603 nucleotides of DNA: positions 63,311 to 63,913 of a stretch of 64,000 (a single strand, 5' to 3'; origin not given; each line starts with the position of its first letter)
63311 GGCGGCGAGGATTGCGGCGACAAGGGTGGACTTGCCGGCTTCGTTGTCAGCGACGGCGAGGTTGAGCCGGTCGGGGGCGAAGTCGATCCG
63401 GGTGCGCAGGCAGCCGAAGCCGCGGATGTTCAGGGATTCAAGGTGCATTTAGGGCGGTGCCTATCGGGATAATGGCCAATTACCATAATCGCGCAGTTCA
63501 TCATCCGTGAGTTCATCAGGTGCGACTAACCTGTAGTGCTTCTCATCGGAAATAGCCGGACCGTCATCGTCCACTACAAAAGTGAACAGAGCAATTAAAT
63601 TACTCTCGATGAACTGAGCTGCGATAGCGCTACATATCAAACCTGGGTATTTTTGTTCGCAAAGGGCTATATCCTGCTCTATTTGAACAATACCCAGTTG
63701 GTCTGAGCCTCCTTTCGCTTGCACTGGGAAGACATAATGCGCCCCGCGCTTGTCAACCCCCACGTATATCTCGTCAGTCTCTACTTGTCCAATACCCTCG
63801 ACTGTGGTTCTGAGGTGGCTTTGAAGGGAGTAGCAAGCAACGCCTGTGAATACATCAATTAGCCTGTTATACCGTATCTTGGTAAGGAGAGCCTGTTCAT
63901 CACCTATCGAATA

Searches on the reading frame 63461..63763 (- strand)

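Call 4: search_protein_families(library=pfam, proteins=[window:63461-63763:-], max_evalue=1)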
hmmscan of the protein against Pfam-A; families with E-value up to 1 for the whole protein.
window:63461-63763:- (100 aa): 0 families

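Call 5: search_protein_families(library=ncbifam, proteins=[window:63461-63763:-], max_evalue=1)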
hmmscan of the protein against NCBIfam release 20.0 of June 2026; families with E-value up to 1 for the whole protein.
window:63461-63763:- (100 aa): 0 families

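Call 6: search_protein_families(library=phrogs, proteins=[window:63461-63763:-], max_evalue=1)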
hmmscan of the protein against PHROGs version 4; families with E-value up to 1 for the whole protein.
window:63461-63763:- (100 aa): 0 families

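Call 7: search_protein_families(library=padloc, proteins=[window:63461-63763:-], max_evalue=1)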
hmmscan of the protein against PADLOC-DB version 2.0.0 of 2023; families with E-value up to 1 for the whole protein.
window:63461-63763:- (100 aa): 1 family
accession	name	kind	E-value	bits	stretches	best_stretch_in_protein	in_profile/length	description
PDLC03404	REase_II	-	8.6e-38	128.1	1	1-93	166-258/260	Type II restriction enzyme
